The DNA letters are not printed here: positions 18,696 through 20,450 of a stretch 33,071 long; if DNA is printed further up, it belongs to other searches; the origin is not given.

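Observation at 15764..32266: Candidate undescribed catabolic module: Ltp2-like aldolase-DUF35-CoA-transferase operon divergent from a biotin-less carboxyltransferase and an acetone-carboxylase-like HyuA/HyuB-gamma enzyme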

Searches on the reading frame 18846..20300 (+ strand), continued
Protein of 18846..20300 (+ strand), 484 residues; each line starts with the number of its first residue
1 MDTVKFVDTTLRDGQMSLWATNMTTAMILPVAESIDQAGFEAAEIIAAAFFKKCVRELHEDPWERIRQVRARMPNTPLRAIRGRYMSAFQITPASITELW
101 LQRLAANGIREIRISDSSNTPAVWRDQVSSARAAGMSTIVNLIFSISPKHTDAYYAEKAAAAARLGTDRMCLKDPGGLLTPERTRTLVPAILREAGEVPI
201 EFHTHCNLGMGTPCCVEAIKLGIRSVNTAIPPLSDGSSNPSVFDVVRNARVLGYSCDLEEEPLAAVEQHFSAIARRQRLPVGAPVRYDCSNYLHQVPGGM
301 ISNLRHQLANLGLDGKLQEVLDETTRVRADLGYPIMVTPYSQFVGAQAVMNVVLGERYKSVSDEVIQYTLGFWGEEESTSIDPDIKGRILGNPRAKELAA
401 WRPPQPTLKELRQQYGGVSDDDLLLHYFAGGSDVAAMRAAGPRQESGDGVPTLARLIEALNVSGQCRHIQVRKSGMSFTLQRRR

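Call 61: get_annotated_region(hit=H12, flank=10000)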
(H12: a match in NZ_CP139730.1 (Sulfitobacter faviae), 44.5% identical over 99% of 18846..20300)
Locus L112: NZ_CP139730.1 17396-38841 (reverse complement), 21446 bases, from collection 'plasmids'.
description: Sulfitobacter faviae strain OXR-9 plasmid unnamed05, complete sequence
organism: Sulfitobacter faviae (NCBI taxid 1775881)
taxonomy: Bacteria; Pseudomonadota; Alphaproteobacteria; Rhodobacterales; Roseobacteraceae; Sulfitobacter; Sulfitobacter faviae
host: -; source: Bacterial Culture,hydrothermal vent plume; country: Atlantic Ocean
typing (MOB-suite, as given by PLSDB): non-mobilizable; replicon rep_cluster_231
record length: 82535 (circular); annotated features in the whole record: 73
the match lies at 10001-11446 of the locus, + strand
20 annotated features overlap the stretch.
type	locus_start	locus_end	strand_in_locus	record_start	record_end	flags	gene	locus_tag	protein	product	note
CDS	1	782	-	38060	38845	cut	-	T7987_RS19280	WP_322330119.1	helix-turn-helix domain-containing protein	GO:0006355 - regulation of DNA-templated transcription [Evidence IEA]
CDS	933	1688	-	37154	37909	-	-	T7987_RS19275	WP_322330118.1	citryl-CoA lyase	-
CDS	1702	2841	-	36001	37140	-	-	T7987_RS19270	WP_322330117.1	CoA transferase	-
CDS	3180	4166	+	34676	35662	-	-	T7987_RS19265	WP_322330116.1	3-hydroxyacyl-CoA dehydrogenase family protein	-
CDS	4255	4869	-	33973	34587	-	-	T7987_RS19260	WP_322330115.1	isochorismatase family protein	-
CDS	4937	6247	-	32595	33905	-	-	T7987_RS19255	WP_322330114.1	TRAP transporter large permease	GO:0008643 - carbohydrate transport [Evidence IEA]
CDS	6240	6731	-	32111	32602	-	-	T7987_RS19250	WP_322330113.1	TRAP transporter small permease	GO:0015740 - C4-dicarboxylate transport [Evidence IEA]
CDS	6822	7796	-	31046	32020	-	dctP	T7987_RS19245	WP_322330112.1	TRAP transporter substrate-binding protein DctP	GO:0055085 - transmembrane transport [Evidence IEA]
CDS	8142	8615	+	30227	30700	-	accB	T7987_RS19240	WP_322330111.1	acetyl-CoA carboxylase biotin carboxyl carrier protein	GO:0006633 - fatty acid biosynthetic process [Evidence IEA]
CDS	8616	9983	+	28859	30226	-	accC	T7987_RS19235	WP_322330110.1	acetyl-CoA carboxylase biotin carboxylase subunit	GO:0006633 - fatty acid biosynthetic process [Evidence IEA]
CDS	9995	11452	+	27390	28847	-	-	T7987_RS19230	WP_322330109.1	hypothetical protein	-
CDS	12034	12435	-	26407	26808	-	-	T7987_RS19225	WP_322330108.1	hypothetical protein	-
CDS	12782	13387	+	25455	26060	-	-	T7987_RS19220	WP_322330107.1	hypothetical protein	-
CDS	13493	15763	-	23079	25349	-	-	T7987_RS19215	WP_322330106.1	AAA family ATPase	-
CDS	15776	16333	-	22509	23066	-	-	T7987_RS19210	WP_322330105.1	hypothetical protein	-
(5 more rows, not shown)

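Call 62: get_annotated_region(hit=H14, flank=9000)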
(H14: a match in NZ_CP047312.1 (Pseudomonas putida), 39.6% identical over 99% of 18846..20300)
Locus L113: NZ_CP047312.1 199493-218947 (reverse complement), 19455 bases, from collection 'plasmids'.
description: Pseudomonas putida strain YC-AE1 plasmid unnamed1, complete sequence
organism: Pseudomonas putida (NCBI taxid 303)
taxonomy: Bacteria; Pseudomonadota; Gammaproteobacteria; Pseudomonadales; Pseudomonadaceae; Pseudomonas; Pseudomonas putida
host: -; source: whole organism,soil sample; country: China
typing (MOB-suite, as given by PLSDB): conjugative; replicon rep_cluster_1115; relaxase MOBP; mating-pair formation MPF_I
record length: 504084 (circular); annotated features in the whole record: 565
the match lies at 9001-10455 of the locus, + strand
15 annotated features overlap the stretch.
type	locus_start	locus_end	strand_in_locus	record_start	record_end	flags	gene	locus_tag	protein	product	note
CDS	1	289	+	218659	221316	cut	-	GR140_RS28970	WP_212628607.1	hypothetical protein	-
CDS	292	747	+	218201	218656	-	-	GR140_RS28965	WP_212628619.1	hypothetical protein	-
CDS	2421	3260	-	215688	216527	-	-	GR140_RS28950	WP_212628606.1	helix-turn-helix domain-containing protein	GO:0006355 - regulation of DNA-templated transcription [Evidence IEA]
CDS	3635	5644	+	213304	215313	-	-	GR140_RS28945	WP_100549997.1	acetoacetate--CoA ligase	GO:0019287 - isopentenyl diphosphate biosynthetic process, mevalonate pathway [Evidence IEA]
CDS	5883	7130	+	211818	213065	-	-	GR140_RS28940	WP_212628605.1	Tm-1-like ATP-binding domain-containing protein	-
CDS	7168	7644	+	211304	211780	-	-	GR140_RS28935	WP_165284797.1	biotin/lipoyl-containing protein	-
CDS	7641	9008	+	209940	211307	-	-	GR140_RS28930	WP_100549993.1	biotin carboxylase N-terminal domain-containing protein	-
CDS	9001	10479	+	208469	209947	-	-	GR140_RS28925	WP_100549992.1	biotin carboxyl carrier protein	-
CDS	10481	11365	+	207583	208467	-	-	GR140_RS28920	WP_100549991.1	HAD hydrolase-like protein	-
CDS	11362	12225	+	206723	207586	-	-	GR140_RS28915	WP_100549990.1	amidohydrolase family protein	-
CDS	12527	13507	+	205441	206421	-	-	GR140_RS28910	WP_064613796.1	IS5 family transposase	-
CDS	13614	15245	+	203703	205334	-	-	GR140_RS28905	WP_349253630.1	DUF1302 domain-containing protein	-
CDS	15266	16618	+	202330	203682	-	-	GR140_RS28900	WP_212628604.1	DUF1329 domain-containing protein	-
CDS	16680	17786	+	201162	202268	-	-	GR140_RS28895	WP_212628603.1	YCF48-related protein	-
CDS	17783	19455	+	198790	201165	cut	-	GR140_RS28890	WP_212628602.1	MMPL family transporter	-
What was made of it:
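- Closest known: 5S subunit of transcarboxylase, OadA, and PycB of two-subunit pyruvate carboxylase. Same: A 40% relative sits in a Pseudomonas putida plasmid cluster with a biotin carboxylase, a carrier, a HAD hydrolase and an acetoacetate-CoA ligase (call 62).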

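Call 63: find_encoding_contigs(protein=P0140, flank=9000, max_places=1)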
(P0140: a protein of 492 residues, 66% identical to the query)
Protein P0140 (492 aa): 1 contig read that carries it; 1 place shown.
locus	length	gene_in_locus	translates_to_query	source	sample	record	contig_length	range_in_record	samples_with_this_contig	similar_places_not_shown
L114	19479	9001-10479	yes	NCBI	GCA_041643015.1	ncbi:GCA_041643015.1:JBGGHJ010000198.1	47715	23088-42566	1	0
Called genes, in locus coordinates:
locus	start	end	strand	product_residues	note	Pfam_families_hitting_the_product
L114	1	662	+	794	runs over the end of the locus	PF04055:Radical_SAM, PF19288:CofH_C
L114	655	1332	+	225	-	PF03807:F420_oxidored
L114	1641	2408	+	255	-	PF01996:F420_ligase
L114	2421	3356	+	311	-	PF01933:CofD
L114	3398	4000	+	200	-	PF01983:CofC, PF12804:NTP_transf_3 (weak)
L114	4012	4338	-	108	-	-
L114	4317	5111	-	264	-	PF00528:BPD_transp_1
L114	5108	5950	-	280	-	PF03215:Rad17 (weak), PF00005:ABC_tran, PF00004:AAA (faint), PF13304:AAA_21 (faint)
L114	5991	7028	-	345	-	PF13379:NMT1_2, PF09084:NMT1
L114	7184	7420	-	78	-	-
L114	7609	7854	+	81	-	-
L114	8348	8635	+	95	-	-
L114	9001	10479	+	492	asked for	PF00682:HMGL-like, PF02436:PYC_OADA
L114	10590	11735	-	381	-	PF02515:CoA_transf_3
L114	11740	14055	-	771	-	PF02538:Hydantoinase_B, PF08882:Acetone_carb_G (faint)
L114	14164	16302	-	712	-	PF05378:Hydant_A_N, PF01968:Hydantoinase_A, PF19278:Hydant_A_C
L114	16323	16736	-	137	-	PF12172:zf-ChsH2, PF01796:OB_ChsH2_C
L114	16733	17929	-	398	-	PF00108:Thiolase_N (weak), PF22691:Thiolase_C_1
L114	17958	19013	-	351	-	PF03401:TctC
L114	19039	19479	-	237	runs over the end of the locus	PF02463:SMC_N (faint), PF00005:ABC_tran, PF13304:AAA_21 (faint)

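Call 68: search_solved_structures(query=window:18846-20300:+, max_evalue=1e-20, show_alignments=3)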
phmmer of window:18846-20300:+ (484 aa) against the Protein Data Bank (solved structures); distinct sequences matched with E-value up to 1e-20: 29.
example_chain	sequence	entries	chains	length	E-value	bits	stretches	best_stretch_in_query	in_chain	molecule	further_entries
5ks8_C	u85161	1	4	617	6.9e-72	245.9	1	4-418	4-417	Pyruvate carboxylase subunit beta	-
2nx9_A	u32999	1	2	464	5e-64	220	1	5-395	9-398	Oxaloacetate decarboxylase 2, subunit alpha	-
1rqb_A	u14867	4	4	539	1.2e-59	205.6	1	6-385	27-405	transcarboxylase 5S subunit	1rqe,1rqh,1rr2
1u5j_A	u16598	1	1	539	1.6e-59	205.2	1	6-385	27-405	transcarboxylase 5S subunit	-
1s3h_A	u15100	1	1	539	4.2e-59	203.8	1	6-385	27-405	transcarboxylase 5S subunit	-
9ueq_A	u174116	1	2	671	3.4e-36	128.3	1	5-355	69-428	Pyruvate carboxylase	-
9ubg_A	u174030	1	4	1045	7.6e-36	127.1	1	5-355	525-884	Pyruvate carboxylase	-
9vmh_A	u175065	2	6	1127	8.9e-36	126.9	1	5-355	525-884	Pyruvate carboxylase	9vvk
4jx4_A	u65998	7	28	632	9.4e-36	126.8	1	5-352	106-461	Pyruvate carboxylase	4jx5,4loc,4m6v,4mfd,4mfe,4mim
2qf7_A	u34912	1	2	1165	2.6e-35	125.4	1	5-352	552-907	Pyruvate carboxylase protein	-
4jx6_A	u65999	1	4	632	3.6e-35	124.9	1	5-352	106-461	Pyruvate carboxylase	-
3tw6_A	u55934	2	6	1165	1.3e-34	123.1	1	5-352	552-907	Pyruvate carboxylase protein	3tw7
5vz0_A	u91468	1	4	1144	1.3e-34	123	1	4-350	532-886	Pyruvate carboxylase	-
5vyw_A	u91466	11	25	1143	1.8e-34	122.6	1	4-350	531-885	Pyruvate carboxylase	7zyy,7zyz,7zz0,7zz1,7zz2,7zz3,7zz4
5vyz_A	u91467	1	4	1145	1.8e-34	122.6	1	4-350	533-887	Pyruvate carboxylase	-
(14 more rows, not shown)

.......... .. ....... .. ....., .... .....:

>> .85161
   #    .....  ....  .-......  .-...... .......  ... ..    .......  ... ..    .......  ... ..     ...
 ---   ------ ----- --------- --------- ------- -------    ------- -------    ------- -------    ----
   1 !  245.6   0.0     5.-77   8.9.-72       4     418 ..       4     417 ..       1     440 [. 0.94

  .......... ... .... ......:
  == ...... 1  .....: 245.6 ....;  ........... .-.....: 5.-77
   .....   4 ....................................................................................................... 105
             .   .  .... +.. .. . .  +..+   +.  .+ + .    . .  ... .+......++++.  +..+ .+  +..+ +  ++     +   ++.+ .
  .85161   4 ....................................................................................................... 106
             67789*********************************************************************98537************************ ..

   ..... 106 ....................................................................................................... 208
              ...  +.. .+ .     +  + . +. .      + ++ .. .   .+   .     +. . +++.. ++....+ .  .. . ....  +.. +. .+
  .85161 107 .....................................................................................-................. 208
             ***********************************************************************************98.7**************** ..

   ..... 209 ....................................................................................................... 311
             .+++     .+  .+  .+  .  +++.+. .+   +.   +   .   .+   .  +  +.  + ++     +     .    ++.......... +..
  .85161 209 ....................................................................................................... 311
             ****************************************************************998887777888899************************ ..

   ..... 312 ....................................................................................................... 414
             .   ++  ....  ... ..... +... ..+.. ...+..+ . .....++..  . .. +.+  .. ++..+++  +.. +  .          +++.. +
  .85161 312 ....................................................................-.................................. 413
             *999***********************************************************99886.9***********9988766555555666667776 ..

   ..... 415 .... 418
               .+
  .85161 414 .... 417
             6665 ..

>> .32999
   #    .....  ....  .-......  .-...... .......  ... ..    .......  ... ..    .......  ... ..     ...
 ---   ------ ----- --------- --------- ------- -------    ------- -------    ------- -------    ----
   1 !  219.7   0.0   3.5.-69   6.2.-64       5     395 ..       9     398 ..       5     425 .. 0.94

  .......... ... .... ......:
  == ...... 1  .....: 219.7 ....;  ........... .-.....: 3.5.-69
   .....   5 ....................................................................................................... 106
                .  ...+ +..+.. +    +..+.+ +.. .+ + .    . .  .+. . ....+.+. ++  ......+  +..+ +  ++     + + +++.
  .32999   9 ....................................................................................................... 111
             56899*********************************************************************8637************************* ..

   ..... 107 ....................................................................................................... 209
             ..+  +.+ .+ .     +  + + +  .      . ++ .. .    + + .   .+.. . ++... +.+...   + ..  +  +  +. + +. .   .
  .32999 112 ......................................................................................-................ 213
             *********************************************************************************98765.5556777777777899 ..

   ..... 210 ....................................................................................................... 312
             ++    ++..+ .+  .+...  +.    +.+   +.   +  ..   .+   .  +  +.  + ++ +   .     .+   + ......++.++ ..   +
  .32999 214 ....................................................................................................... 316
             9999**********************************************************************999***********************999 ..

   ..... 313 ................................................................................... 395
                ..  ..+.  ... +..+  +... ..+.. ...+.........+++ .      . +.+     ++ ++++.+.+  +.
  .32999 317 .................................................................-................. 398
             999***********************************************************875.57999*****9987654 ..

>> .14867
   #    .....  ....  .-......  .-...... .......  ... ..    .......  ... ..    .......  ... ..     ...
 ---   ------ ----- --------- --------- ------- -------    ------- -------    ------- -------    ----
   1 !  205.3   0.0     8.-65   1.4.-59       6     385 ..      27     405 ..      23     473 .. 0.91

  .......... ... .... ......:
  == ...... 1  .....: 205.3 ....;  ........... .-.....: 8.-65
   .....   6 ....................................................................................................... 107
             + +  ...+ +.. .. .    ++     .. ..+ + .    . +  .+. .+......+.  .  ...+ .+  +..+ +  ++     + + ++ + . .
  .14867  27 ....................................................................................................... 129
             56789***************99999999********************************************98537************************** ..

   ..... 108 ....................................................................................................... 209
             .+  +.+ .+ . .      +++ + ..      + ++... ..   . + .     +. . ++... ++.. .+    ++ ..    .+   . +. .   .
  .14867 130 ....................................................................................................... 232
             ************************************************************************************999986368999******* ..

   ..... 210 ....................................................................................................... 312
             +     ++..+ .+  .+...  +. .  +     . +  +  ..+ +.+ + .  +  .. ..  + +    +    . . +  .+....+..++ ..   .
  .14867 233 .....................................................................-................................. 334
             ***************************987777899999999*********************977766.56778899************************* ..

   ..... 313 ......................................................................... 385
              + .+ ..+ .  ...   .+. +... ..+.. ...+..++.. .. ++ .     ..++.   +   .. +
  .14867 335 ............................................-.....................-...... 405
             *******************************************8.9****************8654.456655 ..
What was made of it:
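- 18846..20300 (+): Divergent 5S/OadA/PycB-type carboxyltransferase without a biotinyl domain (CT5S). PDB matches: PycB 5ks8 246 bits, OadA 2nx9 220 bits, 5S 1rqb 206 bits (call 68).
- On 5S / OadA / PycB carboxyltransferases: RD, KDPGG and HTH align with the same motifs of 5ks8, 2nx9 and 1rqb (call 68). The window has RDGQMS and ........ (call 68).
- The closest solved relatives of CT5S are PycB, OadA and 5S (call 68).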
